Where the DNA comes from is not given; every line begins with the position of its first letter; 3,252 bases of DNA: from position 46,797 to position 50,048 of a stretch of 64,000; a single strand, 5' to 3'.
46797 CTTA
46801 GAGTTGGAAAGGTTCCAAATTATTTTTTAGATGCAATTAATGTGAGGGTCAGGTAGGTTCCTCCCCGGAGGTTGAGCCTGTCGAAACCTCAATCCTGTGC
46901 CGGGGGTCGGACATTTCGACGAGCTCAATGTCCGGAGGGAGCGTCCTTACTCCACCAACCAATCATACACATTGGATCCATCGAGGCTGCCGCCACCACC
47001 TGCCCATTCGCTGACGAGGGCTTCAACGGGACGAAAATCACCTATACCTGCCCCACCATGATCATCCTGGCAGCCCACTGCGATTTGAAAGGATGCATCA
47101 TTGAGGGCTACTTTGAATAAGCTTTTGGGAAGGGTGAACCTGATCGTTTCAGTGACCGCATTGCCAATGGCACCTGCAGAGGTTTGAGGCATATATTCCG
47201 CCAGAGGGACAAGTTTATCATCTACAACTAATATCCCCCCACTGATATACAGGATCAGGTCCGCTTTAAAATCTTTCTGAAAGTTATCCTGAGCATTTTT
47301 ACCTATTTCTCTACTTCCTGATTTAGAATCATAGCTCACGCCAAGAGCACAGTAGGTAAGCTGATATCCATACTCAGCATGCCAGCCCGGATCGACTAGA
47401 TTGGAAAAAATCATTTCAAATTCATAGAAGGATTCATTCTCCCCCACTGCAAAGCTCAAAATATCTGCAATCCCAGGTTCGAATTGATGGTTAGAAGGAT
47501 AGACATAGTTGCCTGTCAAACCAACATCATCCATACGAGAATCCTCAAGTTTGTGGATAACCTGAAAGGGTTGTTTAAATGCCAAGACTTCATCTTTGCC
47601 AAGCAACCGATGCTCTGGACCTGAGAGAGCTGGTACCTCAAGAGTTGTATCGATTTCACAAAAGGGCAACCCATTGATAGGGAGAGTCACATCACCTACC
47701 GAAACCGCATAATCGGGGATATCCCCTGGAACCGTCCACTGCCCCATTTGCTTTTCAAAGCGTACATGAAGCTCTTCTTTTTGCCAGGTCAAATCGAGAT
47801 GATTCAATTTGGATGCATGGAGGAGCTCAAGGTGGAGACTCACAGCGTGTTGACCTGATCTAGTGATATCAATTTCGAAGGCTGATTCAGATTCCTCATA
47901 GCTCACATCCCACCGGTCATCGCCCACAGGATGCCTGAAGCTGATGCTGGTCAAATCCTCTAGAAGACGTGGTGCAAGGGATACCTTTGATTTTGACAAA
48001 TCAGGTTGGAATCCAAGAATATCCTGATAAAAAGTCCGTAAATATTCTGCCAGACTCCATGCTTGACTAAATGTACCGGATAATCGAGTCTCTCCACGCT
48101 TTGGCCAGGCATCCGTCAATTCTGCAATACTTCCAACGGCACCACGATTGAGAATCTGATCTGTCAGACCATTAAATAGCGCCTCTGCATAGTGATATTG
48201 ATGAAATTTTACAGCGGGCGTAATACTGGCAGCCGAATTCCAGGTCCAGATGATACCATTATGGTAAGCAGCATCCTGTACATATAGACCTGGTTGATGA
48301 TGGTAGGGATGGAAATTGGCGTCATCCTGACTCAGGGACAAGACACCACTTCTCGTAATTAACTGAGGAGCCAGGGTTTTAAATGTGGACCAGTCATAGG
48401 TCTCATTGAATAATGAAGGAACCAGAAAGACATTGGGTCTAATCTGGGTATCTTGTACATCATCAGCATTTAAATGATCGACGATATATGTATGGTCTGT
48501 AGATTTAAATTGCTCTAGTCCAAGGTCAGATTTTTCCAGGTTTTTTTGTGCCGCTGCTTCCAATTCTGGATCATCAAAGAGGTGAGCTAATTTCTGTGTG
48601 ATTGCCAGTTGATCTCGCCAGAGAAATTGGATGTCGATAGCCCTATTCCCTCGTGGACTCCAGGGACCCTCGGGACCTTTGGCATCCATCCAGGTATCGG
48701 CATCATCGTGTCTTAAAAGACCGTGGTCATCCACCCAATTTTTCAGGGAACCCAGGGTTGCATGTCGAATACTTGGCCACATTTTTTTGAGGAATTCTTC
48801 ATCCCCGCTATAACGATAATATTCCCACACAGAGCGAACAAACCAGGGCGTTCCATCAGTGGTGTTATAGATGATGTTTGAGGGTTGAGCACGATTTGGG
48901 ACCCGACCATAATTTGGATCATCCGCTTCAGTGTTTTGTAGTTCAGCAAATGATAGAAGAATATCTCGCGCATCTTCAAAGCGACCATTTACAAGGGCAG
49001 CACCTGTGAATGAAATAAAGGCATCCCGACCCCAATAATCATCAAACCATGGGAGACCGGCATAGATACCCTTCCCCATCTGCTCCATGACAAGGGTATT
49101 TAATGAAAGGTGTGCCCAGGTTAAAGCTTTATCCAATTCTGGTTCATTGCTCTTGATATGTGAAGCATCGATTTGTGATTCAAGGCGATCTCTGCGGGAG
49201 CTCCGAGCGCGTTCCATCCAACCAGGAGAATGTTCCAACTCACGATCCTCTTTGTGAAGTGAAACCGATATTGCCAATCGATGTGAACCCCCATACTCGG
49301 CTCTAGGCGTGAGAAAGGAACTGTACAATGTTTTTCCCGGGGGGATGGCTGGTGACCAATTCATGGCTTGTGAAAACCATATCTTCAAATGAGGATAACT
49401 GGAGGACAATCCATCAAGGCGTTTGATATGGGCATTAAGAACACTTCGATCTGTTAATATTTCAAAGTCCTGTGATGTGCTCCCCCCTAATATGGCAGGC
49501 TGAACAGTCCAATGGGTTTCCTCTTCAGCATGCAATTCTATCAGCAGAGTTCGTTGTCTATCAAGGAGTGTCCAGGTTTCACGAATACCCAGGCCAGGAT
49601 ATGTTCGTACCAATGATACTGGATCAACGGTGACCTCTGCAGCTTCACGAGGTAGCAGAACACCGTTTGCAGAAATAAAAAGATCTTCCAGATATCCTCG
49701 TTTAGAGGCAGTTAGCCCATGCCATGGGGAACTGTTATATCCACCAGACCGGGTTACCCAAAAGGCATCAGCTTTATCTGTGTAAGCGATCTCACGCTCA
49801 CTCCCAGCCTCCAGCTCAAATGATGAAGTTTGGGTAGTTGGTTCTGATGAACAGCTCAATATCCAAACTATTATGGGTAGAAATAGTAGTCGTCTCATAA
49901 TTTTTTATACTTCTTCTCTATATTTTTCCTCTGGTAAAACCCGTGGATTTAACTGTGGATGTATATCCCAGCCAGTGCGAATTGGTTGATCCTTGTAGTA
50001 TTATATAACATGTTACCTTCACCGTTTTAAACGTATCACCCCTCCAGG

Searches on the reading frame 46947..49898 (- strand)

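Call 66: search_protein_families(library=pfam, proteins=[window:46947-49898:-], max_evalue=0.00001)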
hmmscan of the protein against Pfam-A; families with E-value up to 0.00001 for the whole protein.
window:46947-49898:- (983 aa): 2 families
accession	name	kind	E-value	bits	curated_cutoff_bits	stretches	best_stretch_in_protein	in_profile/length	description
PF06202.20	GDE_C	-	3.7e-59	200.9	21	1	272-621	12-367/367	Amylo-alpha-1,6-glucosidase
PF09985.14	Glucodextran_C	-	1.8e-23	83.7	22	1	781-982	1-203/228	C-terminal binding-module, SLH-like, of glucodextranase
